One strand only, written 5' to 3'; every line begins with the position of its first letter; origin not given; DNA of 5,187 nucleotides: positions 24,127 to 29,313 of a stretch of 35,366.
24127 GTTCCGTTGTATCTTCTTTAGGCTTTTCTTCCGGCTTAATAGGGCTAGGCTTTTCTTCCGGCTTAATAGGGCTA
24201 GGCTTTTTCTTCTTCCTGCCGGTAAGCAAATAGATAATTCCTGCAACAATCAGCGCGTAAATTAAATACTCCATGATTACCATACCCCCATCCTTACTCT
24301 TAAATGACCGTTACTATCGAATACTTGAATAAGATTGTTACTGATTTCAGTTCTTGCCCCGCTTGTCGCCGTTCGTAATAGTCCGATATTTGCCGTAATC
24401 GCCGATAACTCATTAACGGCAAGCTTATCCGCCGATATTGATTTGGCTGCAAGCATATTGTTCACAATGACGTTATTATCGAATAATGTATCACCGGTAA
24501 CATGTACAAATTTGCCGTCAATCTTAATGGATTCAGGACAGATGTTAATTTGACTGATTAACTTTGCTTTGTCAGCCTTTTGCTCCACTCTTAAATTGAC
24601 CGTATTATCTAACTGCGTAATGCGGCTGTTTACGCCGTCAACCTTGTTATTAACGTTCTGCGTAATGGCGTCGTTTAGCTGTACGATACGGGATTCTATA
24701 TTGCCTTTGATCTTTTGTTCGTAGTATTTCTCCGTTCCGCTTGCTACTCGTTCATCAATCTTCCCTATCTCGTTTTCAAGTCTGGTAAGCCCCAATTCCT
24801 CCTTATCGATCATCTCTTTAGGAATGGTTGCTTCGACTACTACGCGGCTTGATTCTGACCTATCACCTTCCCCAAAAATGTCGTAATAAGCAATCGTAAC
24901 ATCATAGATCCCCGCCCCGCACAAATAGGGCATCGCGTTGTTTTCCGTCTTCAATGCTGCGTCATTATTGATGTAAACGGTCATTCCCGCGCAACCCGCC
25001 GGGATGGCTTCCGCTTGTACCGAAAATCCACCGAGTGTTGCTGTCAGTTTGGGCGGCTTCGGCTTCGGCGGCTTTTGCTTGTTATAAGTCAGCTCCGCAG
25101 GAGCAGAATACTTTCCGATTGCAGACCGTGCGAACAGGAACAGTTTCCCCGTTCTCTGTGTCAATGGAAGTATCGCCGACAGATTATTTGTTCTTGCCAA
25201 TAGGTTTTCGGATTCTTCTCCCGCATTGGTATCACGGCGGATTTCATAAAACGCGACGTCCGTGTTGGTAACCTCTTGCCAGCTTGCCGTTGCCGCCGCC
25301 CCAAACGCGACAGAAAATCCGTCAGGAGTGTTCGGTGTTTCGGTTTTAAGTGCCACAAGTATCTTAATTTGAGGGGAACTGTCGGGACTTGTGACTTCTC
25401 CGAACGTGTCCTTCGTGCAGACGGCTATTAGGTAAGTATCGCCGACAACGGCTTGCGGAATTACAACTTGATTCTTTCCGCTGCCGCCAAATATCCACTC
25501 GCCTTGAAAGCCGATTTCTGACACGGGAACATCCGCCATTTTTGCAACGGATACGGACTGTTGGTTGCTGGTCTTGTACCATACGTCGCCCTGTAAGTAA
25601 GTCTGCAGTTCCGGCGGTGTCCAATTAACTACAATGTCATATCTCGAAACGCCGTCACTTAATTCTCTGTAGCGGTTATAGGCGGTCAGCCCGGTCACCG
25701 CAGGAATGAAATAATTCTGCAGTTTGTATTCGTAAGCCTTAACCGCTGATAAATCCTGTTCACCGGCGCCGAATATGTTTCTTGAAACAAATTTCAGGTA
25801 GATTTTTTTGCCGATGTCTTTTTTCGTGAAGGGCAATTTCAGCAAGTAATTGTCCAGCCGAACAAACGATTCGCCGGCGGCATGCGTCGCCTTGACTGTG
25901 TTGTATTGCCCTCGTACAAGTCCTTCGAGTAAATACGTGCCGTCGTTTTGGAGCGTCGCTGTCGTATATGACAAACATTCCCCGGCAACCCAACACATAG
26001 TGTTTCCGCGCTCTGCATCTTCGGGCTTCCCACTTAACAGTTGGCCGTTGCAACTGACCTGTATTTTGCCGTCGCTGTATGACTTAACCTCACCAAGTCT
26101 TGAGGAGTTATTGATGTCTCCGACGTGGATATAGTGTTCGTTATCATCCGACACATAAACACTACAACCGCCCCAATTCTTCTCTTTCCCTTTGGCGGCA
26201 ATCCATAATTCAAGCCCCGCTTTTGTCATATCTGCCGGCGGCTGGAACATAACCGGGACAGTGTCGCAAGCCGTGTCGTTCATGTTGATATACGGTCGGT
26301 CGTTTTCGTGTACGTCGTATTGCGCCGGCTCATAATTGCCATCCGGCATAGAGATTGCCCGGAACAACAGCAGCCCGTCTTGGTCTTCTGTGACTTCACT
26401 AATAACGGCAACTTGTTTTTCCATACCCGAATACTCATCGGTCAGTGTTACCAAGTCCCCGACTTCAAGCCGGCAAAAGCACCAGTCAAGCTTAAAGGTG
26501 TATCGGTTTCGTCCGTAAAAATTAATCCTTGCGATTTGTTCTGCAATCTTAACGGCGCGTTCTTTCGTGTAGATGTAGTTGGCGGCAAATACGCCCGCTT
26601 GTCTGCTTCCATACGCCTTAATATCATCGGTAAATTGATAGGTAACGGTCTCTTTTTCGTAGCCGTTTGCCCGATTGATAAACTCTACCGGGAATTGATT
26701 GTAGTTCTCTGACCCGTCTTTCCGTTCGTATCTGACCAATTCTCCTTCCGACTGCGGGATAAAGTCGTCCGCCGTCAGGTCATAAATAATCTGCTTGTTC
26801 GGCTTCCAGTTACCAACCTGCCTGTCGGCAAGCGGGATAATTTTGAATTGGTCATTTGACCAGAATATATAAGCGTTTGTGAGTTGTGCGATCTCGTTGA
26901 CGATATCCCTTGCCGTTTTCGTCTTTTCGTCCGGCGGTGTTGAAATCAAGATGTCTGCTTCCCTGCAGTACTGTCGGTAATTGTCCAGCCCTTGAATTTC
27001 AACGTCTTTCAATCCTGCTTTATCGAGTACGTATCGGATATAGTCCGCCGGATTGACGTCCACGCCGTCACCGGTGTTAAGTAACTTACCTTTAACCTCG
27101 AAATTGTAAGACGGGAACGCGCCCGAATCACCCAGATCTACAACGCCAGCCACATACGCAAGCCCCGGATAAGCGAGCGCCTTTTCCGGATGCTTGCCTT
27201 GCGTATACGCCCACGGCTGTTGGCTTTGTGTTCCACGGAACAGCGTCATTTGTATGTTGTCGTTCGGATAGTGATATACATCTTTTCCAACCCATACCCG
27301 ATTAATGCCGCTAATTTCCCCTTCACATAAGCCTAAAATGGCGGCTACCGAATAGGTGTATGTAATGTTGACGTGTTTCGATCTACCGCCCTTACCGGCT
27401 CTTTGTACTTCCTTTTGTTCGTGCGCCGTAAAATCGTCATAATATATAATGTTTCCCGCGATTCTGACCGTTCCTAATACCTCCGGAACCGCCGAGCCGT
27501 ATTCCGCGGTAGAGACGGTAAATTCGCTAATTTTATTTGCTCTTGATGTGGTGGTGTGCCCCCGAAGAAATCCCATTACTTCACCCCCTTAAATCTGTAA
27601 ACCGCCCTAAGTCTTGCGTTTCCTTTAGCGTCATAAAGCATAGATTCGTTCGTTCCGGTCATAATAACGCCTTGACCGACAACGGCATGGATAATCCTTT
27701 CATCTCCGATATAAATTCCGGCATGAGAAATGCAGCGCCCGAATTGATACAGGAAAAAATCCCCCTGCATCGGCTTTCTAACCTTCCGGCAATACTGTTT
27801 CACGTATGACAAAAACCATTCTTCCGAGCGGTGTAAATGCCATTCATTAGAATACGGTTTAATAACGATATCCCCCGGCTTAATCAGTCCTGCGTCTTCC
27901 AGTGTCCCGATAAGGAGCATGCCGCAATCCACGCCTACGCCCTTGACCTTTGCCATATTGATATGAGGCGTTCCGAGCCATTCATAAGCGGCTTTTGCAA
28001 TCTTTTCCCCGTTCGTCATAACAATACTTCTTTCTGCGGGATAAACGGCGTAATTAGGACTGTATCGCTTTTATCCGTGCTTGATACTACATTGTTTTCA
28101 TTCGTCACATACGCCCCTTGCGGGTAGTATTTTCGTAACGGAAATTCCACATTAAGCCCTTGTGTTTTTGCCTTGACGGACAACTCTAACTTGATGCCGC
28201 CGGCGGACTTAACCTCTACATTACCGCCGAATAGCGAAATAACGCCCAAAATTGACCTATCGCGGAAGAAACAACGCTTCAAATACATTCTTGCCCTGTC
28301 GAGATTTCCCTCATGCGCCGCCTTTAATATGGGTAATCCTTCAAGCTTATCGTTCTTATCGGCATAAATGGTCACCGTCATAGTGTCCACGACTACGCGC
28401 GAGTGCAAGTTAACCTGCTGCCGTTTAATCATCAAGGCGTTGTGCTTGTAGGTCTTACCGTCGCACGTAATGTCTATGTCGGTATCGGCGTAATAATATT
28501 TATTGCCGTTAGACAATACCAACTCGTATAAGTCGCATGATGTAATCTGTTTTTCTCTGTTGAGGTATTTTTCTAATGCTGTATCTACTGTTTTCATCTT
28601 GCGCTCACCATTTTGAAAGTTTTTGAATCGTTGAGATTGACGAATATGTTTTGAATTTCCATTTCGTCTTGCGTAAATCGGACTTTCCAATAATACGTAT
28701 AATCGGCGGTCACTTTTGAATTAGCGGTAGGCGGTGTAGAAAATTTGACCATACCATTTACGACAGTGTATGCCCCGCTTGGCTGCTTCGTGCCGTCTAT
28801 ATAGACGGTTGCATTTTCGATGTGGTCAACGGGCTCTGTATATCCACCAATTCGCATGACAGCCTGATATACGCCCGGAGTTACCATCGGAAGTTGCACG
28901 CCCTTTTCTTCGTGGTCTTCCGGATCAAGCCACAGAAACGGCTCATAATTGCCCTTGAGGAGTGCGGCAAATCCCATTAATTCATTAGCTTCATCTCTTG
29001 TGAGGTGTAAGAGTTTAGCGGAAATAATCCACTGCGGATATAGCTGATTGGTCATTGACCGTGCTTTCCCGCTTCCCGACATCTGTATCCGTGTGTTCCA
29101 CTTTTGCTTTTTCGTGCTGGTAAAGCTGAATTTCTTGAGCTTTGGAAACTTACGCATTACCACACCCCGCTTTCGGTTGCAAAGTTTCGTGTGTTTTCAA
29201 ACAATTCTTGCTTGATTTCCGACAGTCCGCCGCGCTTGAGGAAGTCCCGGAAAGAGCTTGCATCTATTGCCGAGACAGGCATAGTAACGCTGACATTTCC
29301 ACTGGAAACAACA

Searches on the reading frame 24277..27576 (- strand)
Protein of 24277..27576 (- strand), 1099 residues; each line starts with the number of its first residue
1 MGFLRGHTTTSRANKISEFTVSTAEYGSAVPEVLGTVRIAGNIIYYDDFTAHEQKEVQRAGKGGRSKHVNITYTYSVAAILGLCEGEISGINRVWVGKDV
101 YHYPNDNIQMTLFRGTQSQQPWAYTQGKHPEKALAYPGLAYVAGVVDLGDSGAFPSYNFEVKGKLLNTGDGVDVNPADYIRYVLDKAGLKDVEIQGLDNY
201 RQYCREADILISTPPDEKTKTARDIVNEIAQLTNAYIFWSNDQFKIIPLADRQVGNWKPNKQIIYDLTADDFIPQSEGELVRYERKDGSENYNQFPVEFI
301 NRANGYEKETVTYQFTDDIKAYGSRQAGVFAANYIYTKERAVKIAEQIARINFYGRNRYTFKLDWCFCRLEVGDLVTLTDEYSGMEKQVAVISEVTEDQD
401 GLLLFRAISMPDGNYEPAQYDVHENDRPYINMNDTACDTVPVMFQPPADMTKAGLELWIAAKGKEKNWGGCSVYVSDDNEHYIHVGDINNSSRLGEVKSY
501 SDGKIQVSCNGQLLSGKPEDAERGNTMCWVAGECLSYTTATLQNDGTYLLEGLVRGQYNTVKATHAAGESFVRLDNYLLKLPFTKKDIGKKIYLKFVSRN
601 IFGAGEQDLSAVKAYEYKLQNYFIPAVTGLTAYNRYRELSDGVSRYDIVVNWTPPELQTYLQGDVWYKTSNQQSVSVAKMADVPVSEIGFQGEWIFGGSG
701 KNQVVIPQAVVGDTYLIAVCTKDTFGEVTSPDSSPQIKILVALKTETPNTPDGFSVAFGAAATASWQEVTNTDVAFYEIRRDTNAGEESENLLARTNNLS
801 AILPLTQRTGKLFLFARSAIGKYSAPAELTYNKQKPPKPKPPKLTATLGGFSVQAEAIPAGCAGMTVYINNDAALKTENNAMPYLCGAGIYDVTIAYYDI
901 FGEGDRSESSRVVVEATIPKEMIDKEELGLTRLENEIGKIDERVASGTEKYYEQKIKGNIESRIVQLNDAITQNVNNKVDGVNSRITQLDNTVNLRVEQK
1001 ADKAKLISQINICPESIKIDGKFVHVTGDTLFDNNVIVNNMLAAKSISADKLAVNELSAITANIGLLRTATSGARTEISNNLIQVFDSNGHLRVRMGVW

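Call 25: search_protein_families(library=phrogs, max_evalue=0.1, proteins=[window:24277-27576:-])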
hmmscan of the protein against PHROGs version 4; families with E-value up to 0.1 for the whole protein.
window:24277-27576:- (1099 aa): 13 families
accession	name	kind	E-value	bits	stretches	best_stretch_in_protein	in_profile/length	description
phrog_1101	-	tail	4.1e-155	519.6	1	1-1099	15-1124/1405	tail protein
phrog_4271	-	tail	4.9e-56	191.2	2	221-599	787-1177/1309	tail protein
phrog_17995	-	unknown function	1.6e-21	77.7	1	486-631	3-152/332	-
phrog_31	-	tail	1e-13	51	3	134-415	470-775/1565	central tail fiber J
phrog_1330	-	tail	5.8e-08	32.1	1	968-1061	946-1032/1361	tail protein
phrog_1899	-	unknown function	4.5e-06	26.2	1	957-1060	350-456/933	-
phrog_12329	-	head and packaging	6.6e-06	25.4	1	958-1061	669-764/833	virion structural protein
phrog_10507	-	unknown function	0.00015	21.3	1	962-1066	541-639/869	-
phrog_20554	-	other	0.00072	19.7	1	958-1043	89-173/472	hyaluronidase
phrog_16040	-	head and packaging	0.0012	17.8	1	955-1013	856-922/1254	virion structural protein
phrog_1180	-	tail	0.0049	17.8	1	10-56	26-73/78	tail assembly chaperone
phrog_1210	-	other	0.006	15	1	972-1042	1935-2004/2313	PblB-type receptor binding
phrog_12015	-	unknown function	0.091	13.4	0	931-999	94-162/165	-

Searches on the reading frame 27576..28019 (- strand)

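Call 25: search_protein_families(library=phrogs, max_evalue=0.1, proteins=[window:27576-28019:-])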
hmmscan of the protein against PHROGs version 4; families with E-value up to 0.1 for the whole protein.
window:27576-28019:- (147 aa): 3 families
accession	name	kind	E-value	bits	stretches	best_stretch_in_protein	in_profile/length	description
phrog_329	-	tail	4.7e-11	42.6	1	3-128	534-646/949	minor tail protein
phrog_30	-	tail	0.00013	22.5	1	82-116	463-498/544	minor tail protein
phrog_2552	-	unknown function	0.00031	21.5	1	78-143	58-120/142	-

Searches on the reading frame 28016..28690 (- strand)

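Call 25: search_protein_families(library=phrogs, max_evalue=0.1, proteins=[window:28016-28690:-])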
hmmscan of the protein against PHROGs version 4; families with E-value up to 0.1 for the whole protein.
window:28016-28690:- (224 aa): 2 families
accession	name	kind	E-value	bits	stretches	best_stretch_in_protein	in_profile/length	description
phrog_778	-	tail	1.6e-15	58.3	1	40-147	9-108/287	tail assembly protein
phrog_6373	-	unknown function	0.092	14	0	74-98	59-83/116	-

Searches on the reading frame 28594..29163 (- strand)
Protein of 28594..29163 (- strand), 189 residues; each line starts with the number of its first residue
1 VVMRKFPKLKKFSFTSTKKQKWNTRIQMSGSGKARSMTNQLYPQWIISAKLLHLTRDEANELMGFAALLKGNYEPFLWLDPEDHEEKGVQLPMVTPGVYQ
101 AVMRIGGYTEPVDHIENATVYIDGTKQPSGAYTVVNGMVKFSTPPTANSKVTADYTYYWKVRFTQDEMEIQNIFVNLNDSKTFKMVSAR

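Call 25: search_protein_families(library=phrogs, max_evalue=0.1, proteins=[window:28594-29163:-])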
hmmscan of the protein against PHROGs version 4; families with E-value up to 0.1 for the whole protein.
window:28594-29163:- (189 aa): 4 families
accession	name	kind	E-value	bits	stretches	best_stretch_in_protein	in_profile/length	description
phrog_2913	-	other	6.7e-48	164.7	1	3-189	106-298/306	glycoside hydrolase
phrog_1302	-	tail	0.0006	20.4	1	19-86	17-84/201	distal tail protein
phrog_11431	-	head and packaging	0.014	15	1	117-157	107-149/578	virion structural protein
phrog_2710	-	tail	0.019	14.3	1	114-153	207-247/781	tail fiber protein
